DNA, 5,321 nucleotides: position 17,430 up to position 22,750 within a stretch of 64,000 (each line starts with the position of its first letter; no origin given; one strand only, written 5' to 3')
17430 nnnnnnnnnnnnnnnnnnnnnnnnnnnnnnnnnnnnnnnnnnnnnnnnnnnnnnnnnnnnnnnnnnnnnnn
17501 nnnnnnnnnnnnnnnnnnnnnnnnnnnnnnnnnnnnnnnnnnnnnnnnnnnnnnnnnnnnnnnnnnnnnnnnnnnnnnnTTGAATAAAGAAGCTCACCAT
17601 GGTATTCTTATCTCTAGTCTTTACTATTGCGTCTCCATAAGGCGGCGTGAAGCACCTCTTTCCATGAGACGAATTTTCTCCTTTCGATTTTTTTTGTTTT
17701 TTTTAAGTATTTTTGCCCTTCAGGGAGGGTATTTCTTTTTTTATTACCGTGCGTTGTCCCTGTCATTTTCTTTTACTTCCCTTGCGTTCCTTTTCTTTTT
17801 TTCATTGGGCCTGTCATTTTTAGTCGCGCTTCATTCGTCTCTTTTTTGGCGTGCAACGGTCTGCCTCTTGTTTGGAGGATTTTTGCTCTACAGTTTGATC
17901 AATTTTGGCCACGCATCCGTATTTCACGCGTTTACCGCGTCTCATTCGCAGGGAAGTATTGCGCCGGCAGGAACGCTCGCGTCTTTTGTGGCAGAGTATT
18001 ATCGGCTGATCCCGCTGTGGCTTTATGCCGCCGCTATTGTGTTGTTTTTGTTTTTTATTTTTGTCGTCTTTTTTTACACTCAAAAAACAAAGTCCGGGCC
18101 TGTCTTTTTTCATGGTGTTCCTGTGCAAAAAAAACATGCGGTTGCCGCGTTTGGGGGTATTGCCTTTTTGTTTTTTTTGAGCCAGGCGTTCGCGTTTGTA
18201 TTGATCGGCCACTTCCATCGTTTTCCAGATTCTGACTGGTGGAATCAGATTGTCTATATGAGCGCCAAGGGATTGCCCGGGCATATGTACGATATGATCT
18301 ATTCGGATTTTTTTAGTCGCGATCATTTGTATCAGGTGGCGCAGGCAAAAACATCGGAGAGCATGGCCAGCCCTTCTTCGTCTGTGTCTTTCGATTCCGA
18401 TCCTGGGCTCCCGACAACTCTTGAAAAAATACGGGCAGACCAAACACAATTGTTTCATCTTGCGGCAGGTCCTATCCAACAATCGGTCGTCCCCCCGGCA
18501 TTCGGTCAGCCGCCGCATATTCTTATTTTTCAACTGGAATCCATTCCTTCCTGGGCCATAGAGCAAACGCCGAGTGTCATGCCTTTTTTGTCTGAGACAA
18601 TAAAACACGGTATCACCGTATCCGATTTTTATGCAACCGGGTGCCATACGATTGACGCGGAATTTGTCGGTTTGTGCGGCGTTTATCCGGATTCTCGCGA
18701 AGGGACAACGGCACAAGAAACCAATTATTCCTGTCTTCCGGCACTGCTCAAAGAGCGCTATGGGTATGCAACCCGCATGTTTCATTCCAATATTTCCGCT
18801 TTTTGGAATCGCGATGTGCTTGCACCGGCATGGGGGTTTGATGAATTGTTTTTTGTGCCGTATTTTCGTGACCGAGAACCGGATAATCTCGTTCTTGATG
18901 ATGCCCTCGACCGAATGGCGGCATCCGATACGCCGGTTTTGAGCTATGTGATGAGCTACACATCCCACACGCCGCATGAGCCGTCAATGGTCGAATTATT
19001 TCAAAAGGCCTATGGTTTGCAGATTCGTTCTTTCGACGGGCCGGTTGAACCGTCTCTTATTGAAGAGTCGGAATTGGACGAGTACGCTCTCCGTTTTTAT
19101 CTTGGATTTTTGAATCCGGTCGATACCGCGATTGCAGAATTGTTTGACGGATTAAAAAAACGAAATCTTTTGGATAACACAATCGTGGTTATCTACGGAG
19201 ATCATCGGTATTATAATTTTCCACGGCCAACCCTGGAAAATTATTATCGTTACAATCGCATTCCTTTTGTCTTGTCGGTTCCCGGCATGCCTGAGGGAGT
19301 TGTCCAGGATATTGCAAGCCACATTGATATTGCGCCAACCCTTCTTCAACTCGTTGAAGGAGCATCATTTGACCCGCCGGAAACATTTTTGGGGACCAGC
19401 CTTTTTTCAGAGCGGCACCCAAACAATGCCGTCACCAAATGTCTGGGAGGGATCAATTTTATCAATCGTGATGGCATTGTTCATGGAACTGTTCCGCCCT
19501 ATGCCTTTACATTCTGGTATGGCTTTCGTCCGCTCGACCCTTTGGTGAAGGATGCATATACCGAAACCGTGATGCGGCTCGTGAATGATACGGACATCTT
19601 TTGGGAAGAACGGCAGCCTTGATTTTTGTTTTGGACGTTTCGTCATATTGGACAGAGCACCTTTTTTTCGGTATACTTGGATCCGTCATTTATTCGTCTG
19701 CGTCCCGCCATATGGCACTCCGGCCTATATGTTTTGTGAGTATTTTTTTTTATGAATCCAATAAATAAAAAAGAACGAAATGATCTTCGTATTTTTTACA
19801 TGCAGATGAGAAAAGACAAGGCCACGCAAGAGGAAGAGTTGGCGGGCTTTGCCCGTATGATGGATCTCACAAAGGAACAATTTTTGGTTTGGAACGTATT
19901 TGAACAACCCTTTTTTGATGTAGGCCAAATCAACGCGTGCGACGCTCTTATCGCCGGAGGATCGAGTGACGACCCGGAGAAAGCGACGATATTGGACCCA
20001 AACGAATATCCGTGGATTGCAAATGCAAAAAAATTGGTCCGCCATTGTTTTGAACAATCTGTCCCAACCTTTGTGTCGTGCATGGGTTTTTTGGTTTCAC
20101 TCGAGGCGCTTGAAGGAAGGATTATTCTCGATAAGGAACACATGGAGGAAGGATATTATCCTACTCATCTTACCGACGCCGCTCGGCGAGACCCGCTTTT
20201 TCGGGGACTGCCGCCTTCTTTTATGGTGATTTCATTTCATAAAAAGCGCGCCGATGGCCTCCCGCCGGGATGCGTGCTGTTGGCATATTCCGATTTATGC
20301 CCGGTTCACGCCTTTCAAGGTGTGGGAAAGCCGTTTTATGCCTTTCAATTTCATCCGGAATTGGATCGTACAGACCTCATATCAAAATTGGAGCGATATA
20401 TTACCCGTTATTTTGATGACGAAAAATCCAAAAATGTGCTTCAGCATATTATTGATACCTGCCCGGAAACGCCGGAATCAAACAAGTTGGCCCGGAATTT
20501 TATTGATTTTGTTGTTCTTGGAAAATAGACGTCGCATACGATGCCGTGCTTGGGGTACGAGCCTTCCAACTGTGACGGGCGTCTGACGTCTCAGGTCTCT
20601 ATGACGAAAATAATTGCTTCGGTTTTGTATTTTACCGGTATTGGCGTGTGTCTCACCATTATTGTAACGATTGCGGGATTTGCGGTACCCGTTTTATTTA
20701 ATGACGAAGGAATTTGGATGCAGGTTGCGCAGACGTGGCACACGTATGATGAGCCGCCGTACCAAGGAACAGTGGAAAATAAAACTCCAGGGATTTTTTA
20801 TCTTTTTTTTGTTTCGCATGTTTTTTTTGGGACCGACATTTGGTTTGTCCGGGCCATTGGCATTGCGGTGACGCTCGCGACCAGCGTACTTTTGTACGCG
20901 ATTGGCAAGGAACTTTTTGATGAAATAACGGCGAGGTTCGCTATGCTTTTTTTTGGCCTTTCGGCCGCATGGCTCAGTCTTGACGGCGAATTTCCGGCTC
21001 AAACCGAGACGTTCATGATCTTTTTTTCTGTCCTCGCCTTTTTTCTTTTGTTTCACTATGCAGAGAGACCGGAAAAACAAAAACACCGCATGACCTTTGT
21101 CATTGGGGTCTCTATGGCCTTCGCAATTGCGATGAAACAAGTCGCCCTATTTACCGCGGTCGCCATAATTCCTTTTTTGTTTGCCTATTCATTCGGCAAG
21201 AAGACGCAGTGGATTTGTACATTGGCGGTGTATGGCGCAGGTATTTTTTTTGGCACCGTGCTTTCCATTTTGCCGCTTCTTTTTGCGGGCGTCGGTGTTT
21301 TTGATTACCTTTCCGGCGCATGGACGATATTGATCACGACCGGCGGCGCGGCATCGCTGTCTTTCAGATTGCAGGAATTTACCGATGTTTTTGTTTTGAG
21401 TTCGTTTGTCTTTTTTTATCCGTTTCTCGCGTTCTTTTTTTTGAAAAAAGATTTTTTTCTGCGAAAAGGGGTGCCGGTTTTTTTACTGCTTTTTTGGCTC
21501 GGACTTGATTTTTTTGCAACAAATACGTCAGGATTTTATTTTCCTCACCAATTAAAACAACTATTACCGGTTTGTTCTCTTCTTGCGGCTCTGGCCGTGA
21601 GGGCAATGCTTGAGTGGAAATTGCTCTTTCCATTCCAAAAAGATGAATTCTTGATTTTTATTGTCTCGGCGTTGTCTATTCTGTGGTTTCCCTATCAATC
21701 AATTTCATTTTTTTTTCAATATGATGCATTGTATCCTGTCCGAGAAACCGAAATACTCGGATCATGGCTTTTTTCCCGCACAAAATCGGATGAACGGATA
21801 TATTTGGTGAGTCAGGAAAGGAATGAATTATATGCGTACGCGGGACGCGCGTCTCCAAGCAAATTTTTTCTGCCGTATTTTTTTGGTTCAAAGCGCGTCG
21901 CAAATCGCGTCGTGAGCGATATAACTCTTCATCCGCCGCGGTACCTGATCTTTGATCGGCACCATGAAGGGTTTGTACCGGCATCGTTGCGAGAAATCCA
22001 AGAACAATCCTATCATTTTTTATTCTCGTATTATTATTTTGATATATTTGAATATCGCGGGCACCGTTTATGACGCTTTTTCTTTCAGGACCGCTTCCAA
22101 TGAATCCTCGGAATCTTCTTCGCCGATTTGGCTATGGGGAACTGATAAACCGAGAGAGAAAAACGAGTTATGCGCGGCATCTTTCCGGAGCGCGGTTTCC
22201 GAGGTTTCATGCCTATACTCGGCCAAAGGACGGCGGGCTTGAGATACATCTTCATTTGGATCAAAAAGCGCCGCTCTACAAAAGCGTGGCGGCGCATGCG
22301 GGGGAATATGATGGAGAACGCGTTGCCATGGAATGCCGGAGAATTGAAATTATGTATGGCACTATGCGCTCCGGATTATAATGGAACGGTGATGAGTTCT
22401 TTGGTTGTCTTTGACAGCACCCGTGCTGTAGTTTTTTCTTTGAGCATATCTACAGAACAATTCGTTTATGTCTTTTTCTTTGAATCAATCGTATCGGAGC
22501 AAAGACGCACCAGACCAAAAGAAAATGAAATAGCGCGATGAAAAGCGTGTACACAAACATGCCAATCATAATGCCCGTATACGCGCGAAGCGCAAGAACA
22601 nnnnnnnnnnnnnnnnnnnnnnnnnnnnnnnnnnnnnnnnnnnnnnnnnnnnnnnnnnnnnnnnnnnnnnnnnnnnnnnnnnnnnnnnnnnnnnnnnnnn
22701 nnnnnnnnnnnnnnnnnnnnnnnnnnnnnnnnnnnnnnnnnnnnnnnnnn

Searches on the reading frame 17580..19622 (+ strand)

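Call 47: search_protein_families(library=pfam, proteins=[window:17580-19622:+], max_evalue=0.001)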
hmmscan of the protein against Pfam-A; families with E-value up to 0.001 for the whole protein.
window:17580-19622:+ (680 aa): 1 family
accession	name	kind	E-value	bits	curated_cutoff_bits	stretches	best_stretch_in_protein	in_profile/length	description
PF00884.28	Sulfatase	-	1e-31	110.9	25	1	312-592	1-299/301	Sulfatase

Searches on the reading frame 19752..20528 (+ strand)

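Call 47: search_protein_families(library=pfam, proteins=[window:19752-20528:+], max_evalue=0.001)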
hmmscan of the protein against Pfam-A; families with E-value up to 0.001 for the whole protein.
window:19752-20528:+ (258 aa): 2 families
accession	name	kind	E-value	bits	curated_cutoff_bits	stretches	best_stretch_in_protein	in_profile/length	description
PF00117.34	GATase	-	4.4e-12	46.5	22.8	1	85-207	57-176/190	Glutamine amidotransferase class-I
PF07722.19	Peptidase_C26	-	0.00025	21.3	20.5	1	92-203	94-219/219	Peptidase C26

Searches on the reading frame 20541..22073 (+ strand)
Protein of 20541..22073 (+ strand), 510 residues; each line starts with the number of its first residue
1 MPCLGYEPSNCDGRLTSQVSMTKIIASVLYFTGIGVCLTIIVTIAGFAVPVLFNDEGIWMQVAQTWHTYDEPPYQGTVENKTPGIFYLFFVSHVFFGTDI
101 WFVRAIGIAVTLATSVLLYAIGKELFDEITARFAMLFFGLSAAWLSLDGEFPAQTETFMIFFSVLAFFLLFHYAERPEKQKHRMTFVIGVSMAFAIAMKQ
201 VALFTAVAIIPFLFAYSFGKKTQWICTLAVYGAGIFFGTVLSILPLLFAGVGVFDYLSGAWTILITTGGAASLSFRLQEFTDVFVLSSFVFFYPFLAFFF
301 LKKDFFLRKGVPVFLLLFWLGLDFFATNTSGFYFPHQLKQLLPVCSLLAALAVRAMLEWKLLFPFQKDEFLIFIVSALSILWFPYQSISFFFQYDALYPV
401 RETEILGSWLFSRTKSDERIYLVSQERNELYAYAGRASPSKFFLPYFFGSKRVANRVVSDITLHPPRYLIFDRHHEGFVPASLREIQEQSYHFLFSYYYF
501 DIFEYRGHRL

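Call 7: search_protein_families(library=pfam, proteins=[window:20541-22073:+], max_evalue=1)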
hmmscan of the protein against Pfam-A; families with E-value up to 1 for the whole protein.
window:20541-22073:+ (510 aa): 1 family
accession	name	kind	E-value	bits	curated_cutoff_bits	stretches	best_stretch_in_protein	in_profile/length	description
PF13231.12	PMT_2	-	4.1e-11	43.8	26.1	1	81-239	2-152/160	Dolichyl-phosphate-mannose-protein mannosyltransferase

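Call 8: search_protein_families(library=ncbifam, proteins=[window:20541-22073:+], max_evalue=1)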
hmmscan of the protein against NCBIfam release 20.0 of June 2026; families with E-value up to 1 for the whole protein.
window:20541-22073:+ (510 aa): 0 families

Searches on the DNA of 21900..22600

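Call 37: search_rna_families(source=window, start=21900, end=22600, threshold=evalue, max_evalue=10)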
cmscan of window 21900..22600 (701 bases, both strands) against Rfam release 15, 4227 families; matches with E-value up to 10: 4.
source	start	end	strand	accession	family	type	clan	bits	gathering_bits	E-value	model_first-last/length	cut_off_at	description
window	22000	22095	-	RF04327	snoMe28S-A3420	Gene; snRNA; snoRNA; CD-box;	-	20.9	60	8.1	1-98/98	no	Drosophila C/D box small nucleolar RNA snoMe28S-A3420 family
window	22424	22507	-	RF00396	SNORA13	Gene; snRNA; snoRNA; HACA-box;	CL00028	17.1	53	3.2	1-134/134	no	Small nucleolar RNA SNORA13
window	22260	22314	+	RF02624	BSnc150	Gene; sRNA;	-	16.2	73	5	1-44/44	no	Brucella sRNA 150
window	22385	22466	+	RF00345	snoR1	Gene; snRNA; snoRNA; CD-box;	CL00066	14.2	49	5.5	1-93/93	no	Small nucleolar RNA snoR1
